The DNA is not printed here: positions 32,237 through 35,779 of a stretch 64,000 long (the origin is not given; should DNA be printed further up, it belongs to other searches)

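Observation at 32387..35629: STAND ATPase with the SARP wHTH-BTAD module at the C-terminus instead of the N-terminus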

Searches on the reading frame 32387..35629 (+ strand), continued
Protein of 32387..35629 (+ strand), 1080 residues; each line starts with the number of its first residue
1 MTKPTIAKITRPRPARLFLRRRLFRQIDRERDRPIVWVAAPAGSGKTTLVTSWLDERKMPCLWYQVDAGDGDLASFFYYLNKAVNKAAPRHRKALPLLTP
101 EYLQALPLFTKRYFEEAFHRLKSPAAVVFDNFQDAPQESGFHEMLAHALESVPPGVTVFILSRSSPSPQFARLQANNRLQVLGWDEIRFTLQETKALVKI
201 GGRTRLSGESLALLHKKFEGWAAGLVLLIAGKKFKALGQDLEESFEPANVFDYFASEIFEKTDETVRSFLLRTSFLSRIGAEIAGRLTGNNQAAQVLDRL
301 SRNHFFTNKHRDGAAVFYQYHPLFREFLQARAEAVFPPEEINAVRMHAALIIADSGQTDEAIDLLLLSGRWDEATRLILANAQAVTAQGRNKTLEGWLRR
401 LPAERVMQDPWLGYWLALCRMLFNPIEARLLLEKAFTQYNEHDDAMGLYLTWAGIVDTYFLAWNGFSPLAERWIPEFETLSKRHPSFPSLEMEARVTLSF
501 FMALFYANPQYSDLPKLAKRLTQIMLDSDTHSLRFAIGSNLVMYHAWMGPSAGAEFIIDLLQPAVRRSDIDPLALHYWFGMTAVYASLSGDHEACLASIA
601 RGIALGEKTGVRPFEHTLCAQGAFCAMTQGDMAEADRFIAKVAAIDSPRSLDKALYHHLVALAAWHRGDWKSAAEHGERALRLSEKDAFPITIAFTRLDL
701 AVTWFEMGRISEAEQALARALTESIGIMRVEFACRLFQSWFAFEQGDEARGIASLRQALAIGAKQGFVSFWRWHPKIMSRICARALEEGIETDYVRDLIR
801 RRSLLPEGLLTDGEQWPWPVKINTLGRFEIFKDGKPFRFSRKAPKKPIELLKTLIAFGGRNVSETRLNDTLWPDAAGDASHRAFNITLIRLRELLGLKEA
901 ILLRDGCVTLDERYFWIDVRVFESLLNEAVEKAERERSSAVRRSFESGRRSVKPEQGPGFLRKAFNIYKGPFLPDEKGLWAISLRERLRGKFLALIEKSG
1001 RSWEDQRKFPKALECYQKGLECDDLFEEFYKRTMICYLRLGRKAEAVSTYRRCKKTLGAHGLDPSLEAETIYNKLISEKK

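Call 8: find_homologous_proteins(query=window:32387-35629:+)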
Query window:32387-35629:+ (1080 aa): 4668 proteins with E <= 0.001 among 8000 candidates; the best 120 are listed.
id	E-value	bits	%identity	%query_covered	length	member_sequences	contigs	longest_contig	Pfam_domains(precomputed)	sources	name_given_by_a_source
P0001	0.0e+0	2483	100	100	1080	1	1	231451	PF03704.24,PF25873.1,PF00515.35,PF13424.13,PF13432.13,PF07719.24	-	-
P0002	0.0e+0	1847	76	99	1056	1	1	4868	PF03704.24,PF25873.1,PF17874.8,PF00515.35,PF13424.13,PF07719.24,PF13191.13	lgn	-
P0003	0.0e+0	1618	74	88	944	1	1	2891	PF03704.24,PF25873.1,PF00515.35,PF13424.13,PF07719.24,PF13374.13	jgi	jgi:DNA-binding SARP family transcriptional activator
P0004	0.0e+0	1095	50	96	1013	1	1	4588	PF03704.24,PF25873.1,PF13424.13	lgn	-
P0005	0.0e+0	1088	46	100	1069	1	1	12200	PF03704.24,PF25873.1,PF17874.8,PF00515.35,PF13424.13,PF13428.13,PF13181.13,PF07719.24,PF13374.13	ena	-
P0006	0.0e+0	1086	47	100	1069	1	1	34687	PF14559.13,PF03704.24,PF25873.1,PF07719.24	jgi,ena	-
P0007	0.0e+0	1040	44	99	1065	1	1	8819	PF03704.24,PF25873.1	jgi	jgi:DNA-binding SARP family transcriptional activator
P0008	0.0e+0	1025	45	99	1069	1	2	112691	PF03704.24,PF25873.1,PF00515.35,PF13424.13,PF13176.13,PF13428.13,PF07719.24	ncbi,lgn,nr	ncbi:MAG: tetratricopeptide repeat protein [Nitrospirae bacterium]|nr:tetratricopeptide repeat prote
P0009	0.0e+0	1018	45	99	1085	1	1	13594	PF03704.24,PF25873.1,PF24883.3,PF13191.13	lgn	-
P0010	1.5e-297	1008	45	99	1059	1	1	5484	PF03704.24,PF25873.1,PF00515.35,PF13191.13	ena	-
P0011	3.2e-296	1004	43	98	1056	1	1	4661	PF03704.24,PF25873.1,PF13424.13,PF13428.13,PF07719.24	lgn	-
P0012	1.8e-295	1001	44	100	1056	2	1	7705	PF03704.24,PF25873.1,PF24883.3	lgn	-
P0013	8.1e-292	989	44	99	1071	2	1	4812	PF03704.24,PF25873.1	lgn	-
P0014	4.2e-291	987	45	99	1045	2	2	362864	PF03704.24,PF25873.1,PF13424.13,PF07719.24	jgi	jgi:two-component SAPR family response regulator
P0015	7.0e-291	986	44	100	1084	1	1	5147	PF03704.24,PF25873.1,PF00515.35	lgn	-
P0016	4.5e-290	983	45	100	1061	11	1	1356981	PF03704.24,PF25873.1,PF13424.13,PF13428.13,PF07719.24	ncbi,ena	-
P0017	1.5e-289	982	44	99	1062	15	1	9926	PF03704.24,PF25873.1,PF13424.13,PF13428.13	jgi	jgi:LuxR family transcriptional regulator, maltose regulon positive regulatory protein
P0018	8.9e-288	976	45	97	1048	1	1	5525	PF14559.13,PF03704.24,PF25873.1,PF13424.13,PF13176.13,PF13401.13,PF13428.13,PF07719.24,PF13374.13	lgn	-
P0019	5.2e-287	973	31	98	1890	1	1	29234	PF03704.24,PF25873.1,PF17874.8,PF24883.3,PF13424.13,PF13401.13,PF13428.13,PF25199.2,PF13191.13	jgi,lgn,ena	-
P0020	5.3e-283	960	42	99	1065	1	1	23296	PF03704.24,PF25873.1,PF24883.3,PF00515.35,PF13424.13,PF07719.24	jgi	jgi:two-component SAPR family response regulator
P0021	1.4e-282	959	43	100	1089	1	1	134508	PF03704.24,PF25873.1,PF07719.24,PF13191.13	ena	-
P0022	4.7e-281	954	42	99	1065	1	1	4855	PF03704.24,PF25873.1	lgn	-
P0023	3.8e-279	947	42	100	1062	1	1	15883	PF03704.24,PF25873.1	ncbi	-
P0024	4.6e-277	940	42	100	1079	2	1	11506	PF03704.24,PF25873.1,PF24883.3,PF07719.24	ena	-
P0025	3.6e-276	937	43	100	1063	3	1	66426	PF03704.24,PF25873.1,PF24883.3,PF13191.13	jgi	jgi:LuxR family maltose regulon positive regulatory protein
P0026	4.2e-276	937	43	99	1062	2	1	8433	PF03704.24,PF25873.1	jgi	-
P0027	1.5e-275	935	42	97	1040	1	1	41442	PF03704.24,PF25873.1,PF00515.35,PF13424.13,PF13428.13,PF07719.24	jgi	jgi:DNA-binding SARP family transcriptional activator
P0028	6.5e-275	933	43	99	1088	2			PF03704.24,PF25873.1,PF24883.3,PF13191.13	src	-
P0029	7.7e-275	933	42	99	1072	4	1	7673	PF03704.24,PF25873.1,PF24883.3,PF00515.35,PF13424.13,PF13191.13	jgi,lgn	jgi:DNA-binding SARP family transcriptional activator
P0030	9.2e-274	929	44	93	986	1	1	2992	PF03704.24,PF25873.1,PF13424.13,PF07719.24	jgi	jgi:DNA-binding SARP family transcriptional activator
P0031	1.3e-273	929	43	98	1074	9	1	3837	PF03704.24,PF25873.1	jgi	-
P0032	3.3e-273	928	42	100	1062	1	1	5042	PF03704.24,PF25873.1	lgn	-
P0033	3.7e-273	927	42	99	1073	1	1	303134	PF03704.24,PF25873.1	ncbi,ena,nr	ncbi:MAG: transcriptional activator domain-containing [Geobacteraceae bacterium]|nr:MAG: transcripti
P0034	2.6e-272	925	43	100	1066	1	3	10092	PF03704.24,PF25873.1,PF13424.13,PF07719.24,PF13191.13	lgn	-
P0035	2.8e-272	925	42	99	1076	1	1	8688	PF03704.24,PF25873.1,PF24883.3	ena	-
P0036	8.2e-272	923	42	99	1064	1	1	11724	PF03704.24,PF25873.1,PF13191.13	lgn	-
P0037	1.1e-271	923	43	99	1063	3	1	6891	PF03704.24,PF25873.1,PF17874.8,PF13424.13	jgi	jgi:ATP/maltotriose-dependent transcriptional regulator MalT/DNA-binding SARP family transcriptional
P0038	1.7e-271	922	42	100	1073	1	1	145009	PF03704.24,PF25873.1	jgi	jgi:DNA-binding SARP family transcriptional activator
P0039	4.2e-271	921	42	96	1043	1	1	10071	PF03704.24,PF25873.1,PF13424.13,PF07719.24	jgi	-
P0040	6.6e-271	920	41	100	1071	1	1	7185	PF03704.24,PF25873.1,PF17874.8,PF13424.13,PF07719.24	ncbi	-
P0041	7.6e-271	920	42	100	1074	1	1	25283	PF03704.24,PF25873.1,PF00486.35,PF13191.13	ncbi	-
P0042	8.2e-271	920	42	99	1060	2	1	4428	PF03704.24,PF25873.1,PF24883.3,PF13424.13,PF13401.13,PF13428.13,PF13181.13,PF07719.24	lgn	-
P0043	1.2e-270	919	42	99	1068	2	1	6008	PF03704.24,PF25873.1,PF00515.35,PF13424.13,PF13181.13,PF07719.24,PF13191.13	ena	-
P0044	1.2e-270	919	40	99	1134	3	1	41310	PF03704.24,PF25873.1,PF17874.8,PF13424.13,PF13428.13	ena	-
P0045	1.3e-270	919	41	99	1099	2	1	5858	PF03704.24,PF25873.1,PF24883.3,PF00515.35,PF13424.13,PF07719.24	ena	-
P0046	1.6e-270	919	43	100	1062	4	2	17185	PF03704.24,PF25873.1,PF17874.8,PF13191.13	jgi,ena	-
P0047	1.6e-270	919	41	99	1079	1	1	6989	PF03704.24,PF25873.1,PF17874.8,PF13424.13,PF13432.13,PF13428.13,PF13181.13,PF07719.24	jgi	jgi:ATP/maltotriose-dependent transcriptional regulator MalT/DNA-binding SARP family transcriptional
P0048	1.8e-270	919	42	99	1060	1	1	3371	PF03704.24,PF25873.1,PF17874.8,PF00515.35,PF13424.13,PF13401.13,PF13181.13,PF07719.24,PF13174.13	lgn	-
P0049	2.1e-270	918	41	99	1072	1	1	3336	PF03704.24,PF25873.1,PF17874.8,PF00515.35,PF13424.13,PF13428.13,PF07719.24,PF13191.13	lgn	-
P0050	3.7e-270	918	42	99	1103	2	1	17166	PF03704.24,PF25873.1,PF17874.8,PF13191.13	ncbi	-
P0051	4.2e-270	917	41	97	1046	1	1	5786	PF03704.24,PF25873.1,PF24883.3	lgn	-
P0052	5.2e-270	917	43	100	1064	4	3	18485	PF03704.24,PF25873.1,PF17874.8,PF13424.13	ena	-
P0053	6.7e-270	917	42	100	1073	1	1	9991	PF03704.24,PF25873.1,PF13176.13,PF07719.24,PF13174.13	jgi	jgi:LuxR family maltose regulon positive regulatory protein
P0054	8.2e-270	916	42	99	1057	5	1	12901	PF03704.24,PF25873.1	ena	-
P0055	9.4e-270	916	41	99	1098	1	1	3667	PF03704.24,PF25873.1,PF13424.13,PF13176.13,PF13428.13,PF13181.13,PF07719.24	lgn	-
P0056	1.1e-269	916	41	100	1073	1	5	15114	PF03704.24,PF25873.1,PF24883.3,PF13428.13,PF07719.24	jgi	jgi:LuxR family maltose regulon positive regulatory protein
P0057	1.2e-269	916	41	100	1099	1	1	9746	PF14559.13,PF03704.24,PF25873.1,PF13428.13,PF07719.24,PF13191.13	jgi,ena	-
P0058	1.6e-269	915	42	99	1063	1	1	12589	PF03704.24,PF25873.1,PF07719.24,PF13191.13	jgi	jgi:ATP/maltotriose-dependent transcriptional regulator MalT/DNA-binding SARP family transcriptional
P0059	2.0e-269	915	41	99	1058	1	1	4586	PF03704.24,PF25873.1,PF17874.8,PF24883.3,PF13424.13,PF13401.13,PF13181.13,PF07719.24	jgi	jgi:ATP/maltotriose-dependent transcriptional regulator MalT/DNA-binding SARP family transcriptional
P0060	5.7e-269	914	42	99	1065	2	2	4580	PF03704.24,PF25873.1,PF24883.3,PF07719.24,PF13191.13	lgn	-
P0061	8.7e-269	913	41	99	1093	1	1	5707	PF03704.24,PF25873.1,PF24883.3,PF13424.13,PF07719.24,PF13191.13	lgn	-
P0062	1.1e-268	913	41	100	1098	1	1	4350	PF03704.24,PF25873.1,PF17874.8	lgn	-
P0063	1.1e-268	913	42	100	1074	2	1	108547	PF03704.24,PF25873.1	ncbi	ncbi:MAG: BTAD domain-containing putative transcriptional regulator [Nitrospirota bacterium]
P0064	1.4e-268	912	41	100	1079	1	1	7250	PF03704.24,PF25873.1,PF17874.8,PF13424.13,PF13181.13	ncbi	ncbi:MAG: BTAD domain-containing putative transcriptional regulator [Nitrospirota bacterium]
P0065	1.6e-268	912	42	100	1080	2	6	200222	PF03704.24,PF25873.1,PF13191.13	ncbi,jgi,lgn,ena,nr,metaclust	ncbi:MAG: hypothetical protein A2075_07545 [Geobacteraceae bacterium GWC2_58_44]|nr:MAG: hypothetica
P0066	4.0e-268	911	41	99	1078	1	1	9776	PF03704.24,PF25873.1,PF17874.8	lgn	-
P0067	5.9e-268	910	41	100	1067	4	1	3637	PF03704.24,PF25873.1,PF17874.8,PF24883.3,PF00515.35,PF13176.13,PF13401.13,PF13181.13,PF07719.24,PF13191.13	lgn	-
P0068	1.1e-266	906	42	99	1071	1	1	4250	PF14559.13,PF03704.24,PF25873.1,PF24883.3,PF13191.13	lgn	-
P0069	1.2e-266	906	42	100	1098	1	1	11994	PF03704.24,PF25873.1,PF17874.8,PF13191.13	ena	-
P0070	1.8e-266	905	42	100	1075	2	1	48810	PF14559.13,PF03704.24,PF25873.1,PF17874.8,PF24883.3,PF13401.13,PF13191.13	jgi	jgi:DNA-binding SARP family transcriptional activator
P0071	2.1e-266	905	41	99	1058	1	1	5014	PF03704.24,PF25873.1,PF17874.8,PF13424.13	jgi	-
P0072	2.2e-266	905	42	99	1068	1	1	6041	PF03704.24,PF25873.1,PF17874.8,PF13424.13,PF13191.13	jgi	jgi:DNA-binding SARP family transcriptional activator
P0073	2.4e-266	905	42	99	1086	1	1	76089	PF03704.24,PF25873.1,PF17874.8,PF13191.13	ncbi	-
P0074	3.3e-266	904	41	100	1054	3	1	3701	PF14559.13,PF03704.24,PF25873.1,PF12895.14,PF13424.13,PF13176.13,PF13428.13,PF07719.24,PF13374.13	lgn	-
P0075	3.4e-266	904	40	99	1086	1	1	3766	PF03704.24,PF25873.1,PF24883.3,PF00515.35,PF13424.13,PF13176.13,PF13401.13,PF13181.13,PF07719.24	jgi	jgi:LuxR family transcriptional regulator, maltose regulon positive regulatory protein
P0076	4.5e-266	904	41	99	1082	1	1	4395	PF03704.24,PF25873.1,PF24883.3,PF07719.24,PF13191.13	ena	-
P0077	8.1e-266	903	42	99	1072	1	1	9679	PF03704.24,PF25873.1,PF17874.8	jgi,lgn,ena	-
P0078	8.4e-266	903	41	99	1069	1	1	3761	PF03704.24,PF25873.1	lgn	-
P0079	1.9e-265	902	41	100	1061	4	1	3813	PF03704.24,PF25873.1,PF13401.13,PF13191.13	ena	-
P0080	2.1e-265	902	41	99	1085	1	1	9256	PF03704.24,PF25873.1,PF24883.3,PF13181.13,PF13191.13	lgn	-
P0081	2.3e-265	902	41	99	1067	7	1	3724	PF03704.24,PF25873.1,PF13424.13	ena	-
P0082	3.6e-265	901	41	99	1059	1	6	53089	PF03704.24,PF25873.1,PF17874.8,PF24883.3,PF00515.35,PF13424.13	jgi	jgi:LuxR family maltose regulon positive regulatory protein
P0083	4.1e-265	901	41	100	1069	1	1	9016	PF03704.24,PF25873.1,PF17874.8,PF24883.3,PF00515.35,PF13424.13,PF13401.13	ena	-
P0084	6.8e-265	900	42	99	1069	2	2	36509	PF03704.24,PF25873.1,PF00515.35,PF13424.13,PF07719.24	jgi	jgi:LuxR family maltose regulon positive regulatory protein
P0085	1.1e-264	899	41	99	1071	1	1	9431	PF03704.24,PF25873.1,PF24883.3,PF13401.13,PF13191.13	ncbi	-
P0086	1.1e-264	899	41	100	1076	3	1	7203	PF03704.24,PF25873.1,PF24883.3,PF13191.13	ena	-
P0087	1.5e-264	899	42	99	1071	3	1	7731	PF03704.24,PF25873.1,PF24883.3,PF13428.13,PF07719.24,PF13191.13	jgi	jgi:LuxR family maltose regulon positive regulatory protein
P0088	1.5e-264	899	42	99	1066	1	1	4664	PF03704.24,PF25873.1,PF00515.35,PF13424.13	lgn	-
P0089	2.1e-264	898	41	100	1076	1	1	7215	PF03704.24,PF25873.1,PF13401.13,PF07719.24,PF13191.13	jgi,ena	-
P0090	3.3e-264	898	41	99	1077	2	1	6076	PF03704.24,PF25873.1,PF17874.8,PF13424.13,PF00486.35,PF13428.13,PF07719.24,PF13191.13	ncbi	-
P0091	4.2e-264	897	42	99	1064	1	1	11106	PF03704.24,PF25873.1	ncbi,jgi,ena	-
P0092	4.2e-264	897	43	100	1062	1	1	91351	PF03704.24,PF25873.1,PF13424.13,PF07719.24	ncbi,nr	ncbi:MAG: transcriptional [Geobacteraceae bacterium]|nr:MAG: transcriptional [Geobacteraceae bacteri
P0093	5.0e-264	897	42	99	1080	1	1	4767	PF14559.13,PF03704.24,PF25873.1,PF13424.13,PF07719.24,PF13191.13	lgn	-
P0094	6.0e-264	897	41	100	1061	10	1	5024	PF03704.24,PF25873.1,PF17874.8,PF24883.3,PF00515.35,PF13424.13,PF07719.24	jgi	-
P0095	6.1e-264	897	42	100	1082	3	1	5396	PF03704.24,PF25873.1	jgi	jgi:ATP/maltotriose-dependent transcriptional regulator MalT/DNA-binding SARP family transcriptional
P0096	9.1e-264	896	41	99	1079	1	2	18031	PF03704.24,PF25873.1,PF13191.13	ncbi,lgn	-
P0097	1.5e-263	896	40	100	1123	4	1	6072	PF03704.24,PF25873.1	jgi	jgi:DNA-binding SARP family transcriptional activator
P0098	2.0e-263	895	42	99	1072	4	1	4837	PF03704.24,PF25873.1,PF17874.8,PF13424.13,PF07719.24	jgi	jgi:LuxR family maltose regulon positive regulatory protein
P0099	2.6e-263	895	41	100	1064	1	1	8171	PF03704.24,PF25873.1,PF13191.13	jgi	jgi:LuxR family maltose regulon positive regulatory protein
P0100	2.7e-263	895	41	99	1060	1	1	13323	PF03704.24,PF25873.1,PF00515.35,PF13424.13,PF13428.13,PF07719.24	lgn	-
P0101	2.7e-263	895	41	100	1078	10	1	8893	PF14559.13,PF03704.24,PF25873.1,PF17874.8,PF24883.3,PF13424.13,PF13191.13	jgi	jgi:LuxR family maltose regulon positive regulatory protein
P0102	2.9e-263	895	41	100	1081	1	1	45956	PF03704.24,PF25873.1,PF00515.35,PF07719.24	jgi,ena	-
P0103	3.0e-263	895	41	99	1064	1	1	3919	PF03704.24,PF25873.1,PF13191.13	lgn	-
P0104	4.7e-263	894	41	100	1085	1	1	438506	PF14559.13,PF03704.24,PF25873.1,PF24883.3,PF13181.13,PF13191.13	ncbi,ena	-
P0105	5.7e-263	894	40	99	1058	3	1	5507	PF03704.24,PF25873.1,PF17874.8,PF24883.3,PF13424.13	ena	-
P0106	6.0e-263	894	42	99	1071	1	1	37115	PF03704.24,PF25873.1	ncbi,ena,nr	ncbi:MAG: transcriptional [Geobacteraceae bacterium]|nr:MAG: transcriptional [Geobacteraceae bacteri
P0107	1.3e-262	893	43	100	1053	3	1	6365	PF03704.24,PF25873.1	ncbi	-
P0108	1.4e-262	892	41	100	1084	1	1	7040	PF03704.24,PF25873.1,PF17874.8,PF24883.3,PF13191.13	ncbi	-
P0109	1.4e-262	892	41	99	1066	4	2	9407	PF03704.24,PF25873.1,PF00515.35,PF13424.13,PF07719.24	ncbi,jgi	-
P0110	2.0e-262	892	40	99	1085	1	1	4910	PF03704.24,PF25873.1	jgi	-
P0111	2.6e-262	892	41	99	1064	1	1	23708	PF03704.24,PF25873.1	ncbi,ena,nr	ncbi:MAG: transcriptional activator domain-containing [Geobacteraceae bacterium]|nr:MAG: transcripti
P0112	2.6e-262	892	41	100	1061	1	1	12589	PF03704.24,PF25873.1,PF13191.13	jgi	jgi:two-component SAPR family response regulator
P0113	2.8e-262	891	42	100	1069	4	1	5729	PF03704.24,PF25873.1,PF17874.8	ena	-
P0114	2.9e-262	891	42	99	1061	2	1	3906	PF03704.24,PF25873.1,PF13401.13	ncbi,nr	ncbi:MAG: BTAD domain-containing putative transcriptional regulator [Deltaproteobacteria bacterium]|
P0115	3.0e-262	891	43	100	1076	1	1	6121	PF03704.24,PF25873.1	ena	-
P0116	4.7e-262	891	41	100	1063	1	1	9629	PF03704.24,PF25873.1,PF17874.8,PF13401.13,PF13191.13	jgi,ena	-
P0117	5.2e-262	891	41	99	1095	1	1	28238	PF03704.24,PF25873.1,PF13424.13,PF07719.24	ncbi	-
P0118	7.3e-262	890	43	99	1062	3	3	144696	PF14559.13,PF03704.24,PF25873.1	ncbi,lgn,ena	-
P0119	1.1e-261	889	40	100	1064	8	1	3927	PF03704.24,PF25873.1,PF17874.8,PF24883.3,PF13401.13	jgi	jgi:LuxR family maltose regulon positive regulatory protein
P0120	1.1e-261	889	42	100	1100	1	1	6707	PF03704.24,PF25873.1,PF17874.8,PF24883.3,PF00515.35,PF13424.13,PF13428.13,PF13181.13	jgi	jgi:ATP/maltotriose-dependent transcriptional regulator MalT/DNA-binding SARP family transcriptional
